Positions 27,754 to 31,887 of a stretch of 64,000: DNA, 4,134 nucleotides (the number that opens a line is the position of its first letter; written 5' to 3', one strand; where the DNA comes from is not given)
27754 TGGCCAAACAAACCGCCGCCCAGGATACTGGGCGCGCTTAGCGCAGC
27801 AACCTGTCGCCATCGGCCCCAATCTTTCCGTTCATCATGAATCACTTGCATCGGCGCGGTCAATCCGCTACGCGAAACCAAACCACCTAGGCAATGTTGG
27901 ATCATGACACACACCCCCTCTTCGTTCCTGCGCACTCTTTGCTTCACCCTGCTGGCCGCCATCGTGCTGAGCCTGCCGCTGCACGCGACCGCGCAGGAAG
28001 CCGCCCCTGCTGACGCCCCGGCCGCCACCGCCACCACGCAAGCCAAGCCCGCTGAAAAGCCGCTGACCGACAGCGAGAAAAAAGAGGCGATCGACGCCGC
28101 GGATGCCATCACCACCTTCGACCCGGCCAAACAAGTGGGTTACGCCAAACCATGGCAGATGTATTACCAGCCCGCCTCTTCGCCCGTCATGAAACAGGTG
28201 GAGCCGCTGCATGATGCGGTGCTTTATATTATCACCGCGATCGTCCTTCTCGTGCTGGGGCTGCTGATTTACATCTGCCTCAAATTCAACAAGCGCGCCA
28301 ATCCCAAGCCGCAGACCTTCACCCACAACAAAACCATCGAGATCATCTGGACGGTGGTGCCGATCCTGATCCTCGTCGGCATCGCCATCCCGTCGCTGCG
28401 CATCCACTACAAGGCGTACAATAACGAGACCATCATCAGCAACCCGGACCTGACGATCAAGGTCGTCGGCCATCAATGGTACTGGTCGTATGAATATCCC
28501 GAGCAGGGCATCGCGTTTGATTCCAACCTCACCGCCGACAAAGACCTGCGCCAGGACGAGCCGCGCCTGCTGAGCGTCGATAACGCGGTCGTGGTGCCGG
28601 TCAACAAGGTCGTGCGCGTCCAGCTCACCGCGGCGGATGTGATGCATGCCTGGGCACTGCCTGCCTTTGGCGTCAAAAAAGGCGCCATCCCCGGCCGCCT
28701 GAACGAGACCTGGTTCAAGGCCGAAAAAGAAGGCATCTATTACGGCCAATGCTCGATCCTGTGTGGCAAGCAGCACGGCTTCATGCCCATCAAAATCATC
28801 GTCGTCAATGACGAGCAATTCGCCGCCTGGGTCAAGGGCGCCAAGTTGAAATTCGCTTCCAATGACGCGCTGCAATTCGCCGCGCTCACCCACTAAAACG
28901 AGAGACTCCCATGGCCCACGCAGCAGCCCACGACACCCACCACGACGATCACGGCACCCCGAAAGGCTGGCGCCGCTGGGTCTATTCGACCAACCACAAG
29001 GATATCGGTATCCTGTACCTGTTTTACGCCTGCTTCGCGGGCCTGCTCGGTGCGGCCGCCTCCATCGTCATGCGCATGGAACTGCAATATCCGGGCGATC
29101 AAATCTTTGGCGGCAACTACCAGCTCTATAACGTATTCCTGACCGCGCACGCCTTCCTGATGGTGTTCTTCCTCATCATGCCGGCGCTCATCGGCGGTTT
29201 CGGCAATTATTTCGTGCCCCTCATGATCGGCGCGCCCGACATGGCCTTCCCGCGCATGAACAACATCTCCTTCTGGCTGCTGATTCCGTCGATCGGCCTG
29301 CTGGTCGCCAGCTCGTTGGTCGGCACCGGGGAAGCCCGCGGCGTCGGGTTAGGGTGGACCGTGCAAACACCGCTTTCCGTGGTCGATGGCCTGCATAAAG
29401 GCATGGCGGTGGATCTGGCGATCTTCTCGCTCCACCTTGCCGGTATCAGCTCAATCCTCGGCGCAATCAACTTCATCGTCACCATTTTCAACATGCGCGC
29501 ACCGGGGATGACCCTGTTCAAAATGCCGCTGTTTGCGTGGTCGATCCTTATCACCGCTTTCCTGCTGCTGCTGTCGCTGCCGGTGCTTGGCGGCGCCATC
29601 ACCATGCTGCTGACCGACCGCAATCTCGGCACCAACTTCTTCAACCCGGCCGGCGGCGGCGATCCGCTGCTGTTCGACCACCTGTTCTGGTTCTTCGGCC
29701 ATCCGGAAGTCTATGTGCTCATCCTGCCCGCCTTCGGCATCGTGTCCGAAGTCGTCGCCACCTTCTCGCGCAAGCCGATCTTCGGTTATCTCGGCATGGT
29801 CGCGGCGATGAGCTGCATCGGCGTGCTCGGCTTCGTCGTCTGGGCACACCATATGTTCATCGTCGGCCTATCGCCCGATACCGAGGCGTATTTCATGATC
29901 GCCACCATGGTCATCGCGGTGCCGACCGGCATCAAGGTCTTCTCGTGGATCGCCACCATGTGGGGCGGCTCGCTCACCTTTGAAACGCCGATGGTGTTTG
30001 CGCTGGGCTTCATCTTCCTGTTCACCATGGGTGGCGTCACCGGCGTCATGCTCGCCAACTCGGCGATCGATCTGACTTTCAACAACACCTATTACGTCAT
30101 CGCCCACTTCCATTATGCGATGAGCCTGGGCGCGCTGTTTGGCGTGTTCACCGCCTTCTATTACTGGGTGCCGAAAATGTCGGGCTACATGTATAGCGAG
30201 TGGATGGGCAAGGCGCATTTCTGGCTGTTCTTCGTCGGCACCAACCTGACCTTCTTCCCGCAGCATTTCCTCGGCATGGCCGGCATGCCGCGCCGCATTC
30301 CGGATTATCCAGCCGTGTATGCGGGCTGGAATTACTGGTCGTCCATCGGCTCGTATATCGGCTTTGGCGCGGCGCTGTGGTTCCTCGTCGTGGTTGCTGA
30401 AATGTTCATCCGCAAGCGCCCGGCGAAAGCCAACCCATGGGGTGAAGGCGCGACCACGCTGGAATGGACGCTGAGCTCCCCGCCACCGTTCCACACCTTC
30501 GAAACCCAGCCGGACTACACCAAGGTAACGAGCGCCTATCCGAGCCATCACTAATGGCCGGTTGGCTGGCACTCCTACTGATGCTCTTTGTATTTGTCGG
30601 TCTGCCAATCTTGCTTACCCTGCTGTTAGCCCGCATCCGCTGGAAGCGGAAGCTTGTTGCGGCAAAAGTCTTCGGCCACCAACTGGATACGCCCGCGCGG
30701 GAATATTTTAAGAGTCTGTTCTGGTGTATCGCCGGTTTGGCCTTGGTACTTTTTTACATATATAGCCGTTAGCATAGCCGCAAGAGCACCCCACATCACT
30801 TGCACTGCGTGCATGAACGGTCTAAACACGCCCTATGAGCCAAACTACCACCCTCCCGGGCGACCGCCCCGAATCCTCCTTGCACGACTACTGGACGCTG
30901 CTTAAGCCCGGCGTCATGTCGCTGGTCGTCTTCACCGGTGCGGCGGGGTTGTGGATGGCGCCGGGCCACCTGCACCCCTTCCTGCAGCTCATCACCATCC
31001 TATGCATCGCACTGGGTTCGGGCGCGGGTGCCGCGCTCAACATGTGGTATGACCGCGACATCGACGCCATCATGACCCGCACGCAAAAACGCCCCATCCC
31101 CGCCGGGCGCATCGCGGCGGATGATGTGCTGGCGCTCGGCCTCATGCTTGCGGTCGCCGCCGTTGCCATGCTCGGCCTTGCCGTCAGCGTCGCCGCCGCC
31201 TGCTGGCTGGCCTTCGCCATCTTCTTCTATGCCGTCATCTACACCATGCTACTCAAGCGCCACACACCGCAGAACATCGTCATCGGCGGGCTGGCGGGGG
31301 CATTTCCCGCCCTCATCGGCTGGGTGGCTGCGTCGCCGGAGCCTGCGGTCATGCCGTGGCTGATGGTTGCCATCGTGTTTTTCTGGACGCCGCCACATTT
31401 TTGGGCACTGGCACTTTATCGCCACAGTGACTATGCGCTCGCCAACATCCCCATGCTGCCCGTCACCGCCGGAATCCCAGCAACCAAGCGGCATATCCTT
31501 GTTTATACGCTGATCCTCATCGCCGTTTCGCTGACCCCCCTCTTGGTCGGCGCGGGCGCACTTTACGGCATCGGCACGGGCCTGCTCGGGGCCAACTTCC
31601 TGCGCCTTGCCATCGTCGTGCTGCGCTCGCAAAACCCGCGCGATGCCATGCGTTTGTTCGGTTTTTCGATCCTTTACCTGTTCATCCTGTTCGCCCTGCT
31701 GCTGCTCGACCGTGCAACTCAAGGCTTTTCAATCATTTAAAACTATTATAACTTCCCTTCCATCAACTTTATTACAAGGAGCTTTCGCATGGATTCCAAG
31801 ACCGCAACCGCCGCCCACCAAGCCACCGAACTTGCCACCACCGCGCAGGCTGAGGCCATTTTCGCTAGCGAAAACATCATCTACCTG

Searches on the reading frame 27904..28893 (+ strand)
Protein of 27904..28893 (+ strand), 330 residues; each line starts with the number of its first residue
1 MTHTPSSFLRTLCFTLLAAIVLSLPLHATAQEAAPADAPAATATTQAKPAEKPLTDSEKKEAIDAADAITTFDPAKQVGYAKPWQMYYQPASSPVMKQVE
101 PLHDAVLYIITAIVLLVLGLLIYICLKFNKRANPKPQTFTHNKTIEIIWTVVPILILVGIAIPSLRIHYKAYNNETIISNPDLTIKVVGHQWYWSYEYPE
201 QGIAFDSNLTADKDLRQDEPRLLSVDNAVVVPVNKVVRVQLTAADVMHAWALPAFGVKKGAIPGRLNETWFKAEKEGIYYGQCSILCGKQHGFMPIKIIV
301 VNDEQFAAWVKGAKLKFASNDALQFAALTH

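Call 16: search_protein_families(library=pfam, proteins=[window:27904-28893:+], max_evalue=0.00001)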
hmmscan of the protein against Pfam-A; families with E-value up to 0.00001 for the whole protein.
window:27904-28893:+ (330 aa): 2 families
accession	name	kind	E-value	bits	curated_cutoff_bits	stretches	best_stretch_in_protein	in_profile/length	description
PF00116.26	COX2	-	7.9e-48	161.7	22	1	183-298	1-117/120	Cytochrome C oxidase subunit II, periplasmic domain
PF02790.20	COX2_TM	-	3.2e-29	101.4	22.8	1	81-167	1-88/88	Cytochrome C oxidase subunit II, transmembrane domain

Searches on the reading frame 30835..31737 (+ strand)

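Call 16: search_protein_families(library=pfam, proteins=[window:30835-31737:+], max_evalue=0.00001)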
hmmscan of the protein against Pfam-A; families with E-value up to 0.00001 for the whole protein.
window:30835-31737:+ (301 aa): 1 family
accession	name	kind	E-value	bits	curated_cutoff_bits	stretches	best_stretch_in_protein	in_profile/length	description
PF01040.23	UbiA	-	5.5e-59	199.9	34.2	1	31-277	1-245/250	UbiA prenyltransferase family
